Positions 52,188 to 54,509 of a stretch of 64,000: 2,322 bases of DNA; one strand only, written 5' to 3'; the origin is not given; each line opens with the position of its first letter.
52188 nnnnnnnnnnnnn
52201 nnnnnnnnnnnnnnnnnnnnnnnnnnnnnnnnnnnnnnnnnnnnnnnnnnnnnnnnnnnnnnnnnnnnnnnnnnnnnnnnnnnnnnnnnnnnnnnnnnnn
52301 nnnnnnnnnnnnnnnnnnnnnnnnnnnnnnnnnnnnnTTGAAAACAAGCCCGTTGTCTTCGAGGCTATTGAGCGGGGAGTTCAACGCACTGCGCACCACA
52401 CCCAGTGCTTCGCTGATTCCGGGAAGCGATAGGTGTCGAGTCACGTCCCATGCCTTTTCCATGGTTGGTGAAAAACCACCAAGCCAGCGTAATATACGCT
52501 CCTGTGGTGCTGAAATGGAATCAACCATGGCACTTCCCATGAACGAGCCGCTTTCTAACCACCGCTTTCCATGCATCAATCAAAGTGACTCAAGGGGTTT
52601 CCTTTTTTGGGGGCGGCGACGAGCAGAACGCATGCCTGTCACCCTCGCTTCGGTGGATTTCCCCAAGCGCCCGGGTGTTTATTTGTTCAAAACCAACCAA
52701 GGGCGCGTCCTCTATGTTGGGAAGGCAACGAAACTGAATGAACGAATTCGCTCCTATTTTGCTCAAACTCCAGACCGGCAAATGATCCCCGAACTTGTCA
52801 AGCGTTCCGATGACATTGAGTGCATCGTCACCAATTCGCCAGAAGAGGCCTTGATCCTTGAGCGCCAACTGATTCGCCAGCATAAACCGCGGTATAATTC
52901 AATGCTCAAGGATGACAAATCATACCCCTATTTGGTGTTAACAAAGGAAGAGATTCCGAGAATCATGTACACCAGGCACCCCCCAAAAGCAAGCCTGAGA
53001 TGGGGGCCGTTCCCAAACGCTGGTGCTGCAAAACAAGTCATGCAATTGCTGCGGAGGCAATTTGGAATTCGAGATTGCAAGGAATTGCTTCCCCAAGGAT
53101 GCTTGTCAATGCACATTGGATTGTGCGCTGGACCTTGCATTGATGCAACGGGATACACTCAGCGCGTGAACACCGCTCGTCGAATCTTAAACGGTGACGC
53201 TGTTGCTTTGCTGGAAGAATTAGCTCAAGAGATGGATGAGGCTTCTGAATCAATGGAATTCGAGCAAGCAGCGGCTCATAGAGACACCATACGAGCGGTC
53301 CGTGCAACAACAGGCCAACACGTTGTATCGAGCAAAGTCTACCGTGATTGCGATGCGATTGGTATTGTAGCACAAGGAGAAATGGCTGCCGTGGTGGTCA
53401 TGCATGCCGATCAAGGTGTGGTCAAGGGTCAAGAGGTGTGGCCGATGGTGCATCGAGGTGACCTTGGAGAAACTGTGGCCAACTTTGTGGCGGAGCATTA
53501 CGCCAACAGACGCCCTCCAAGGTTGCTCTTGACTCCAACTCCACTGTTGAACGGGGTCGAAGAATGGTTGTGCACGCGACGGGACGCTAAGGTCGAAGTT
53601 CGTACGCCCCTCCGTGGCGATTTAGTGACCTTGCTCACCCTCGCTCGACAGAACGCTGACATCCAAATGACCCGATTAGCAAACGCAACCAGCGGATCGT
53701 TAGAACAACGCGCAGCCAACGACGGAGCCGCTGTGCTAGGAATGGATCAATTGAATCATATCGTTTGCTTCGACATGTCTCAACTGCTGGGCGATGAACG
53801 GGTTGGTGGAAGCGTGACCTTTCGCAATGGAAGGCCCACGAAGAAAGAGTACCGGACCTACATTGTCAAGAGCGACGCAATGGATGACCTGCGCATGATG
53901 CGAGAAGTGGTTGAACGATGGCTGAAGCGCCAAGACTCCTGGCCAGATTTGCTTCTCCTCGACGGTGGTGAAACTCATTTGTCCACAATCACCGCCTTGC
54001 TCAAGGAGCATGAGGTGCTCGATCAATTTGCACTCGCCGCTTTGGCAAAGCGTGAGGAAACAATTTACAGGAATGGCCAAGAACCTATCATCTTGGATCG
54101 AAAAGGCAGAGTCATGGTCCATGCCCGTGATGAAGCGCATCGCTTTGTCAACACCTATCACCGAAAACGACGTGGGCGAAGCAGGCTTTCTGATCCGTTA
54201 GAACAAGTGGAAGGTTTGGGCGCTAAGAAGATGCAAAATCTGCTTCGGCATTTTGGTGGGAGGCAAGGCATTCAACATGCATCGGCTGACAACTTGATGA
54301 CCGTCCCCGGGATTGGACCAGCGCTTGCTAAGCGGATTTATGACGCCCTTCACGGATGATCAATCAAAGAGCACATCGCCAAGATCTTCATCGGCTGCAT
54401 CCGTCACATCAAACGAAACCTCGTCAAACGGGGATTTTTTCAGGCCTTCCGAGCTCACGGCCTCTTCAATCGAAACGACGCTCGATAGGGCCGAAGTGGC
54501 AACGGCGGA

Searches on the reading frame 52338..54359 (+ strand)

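Call 78: search_protein_families(library=pfam, proteins=[window:52338-54359:+], max_evalue=0.0001)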
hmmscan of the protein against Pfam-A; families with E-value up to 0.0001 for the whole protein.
window:52338-54359:+ (673 aa): 8 families
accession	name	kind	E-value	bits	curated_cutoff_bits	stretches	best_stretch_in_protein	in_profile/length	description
PF08459.17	UvrC_RNaseH_dom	-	4.1e-33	114.9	22.3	1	466-603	3-157/159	UvrC RNAse H endonuclease domain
PF22920.2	UvrC_RNaseH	-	2.6e-19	69.7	24.3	1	337-446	1-115/116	UvrC Ribonuclease H-like domain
PF14520.12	HHH_5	-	3.9e-09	37.3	27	1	620-671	3-55/57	Helix-hairpin-helix domain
PF02151.25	UVR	-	1.3e-08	34.7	21.5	1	291-323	3-35/36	UvrB/uvrC motif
PF01541.30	GIY-YIG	-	1.4e-08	35.4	22.6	1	112-187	2-78/78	GIY-YIG catalytic domain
PF00633.29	HHH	-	1.5e-05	25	24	0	644-669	4-29/30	Helix-hairpin-helix motif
PF12826.13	HHH_2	-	2.4e-05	24.8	27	0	628-669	12-53/64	Helix-hairpin-helix motif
PF12836.13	HHH_3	-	8e-05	23.1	27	0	647-668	10-31/65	Helix-hairpin-helix motif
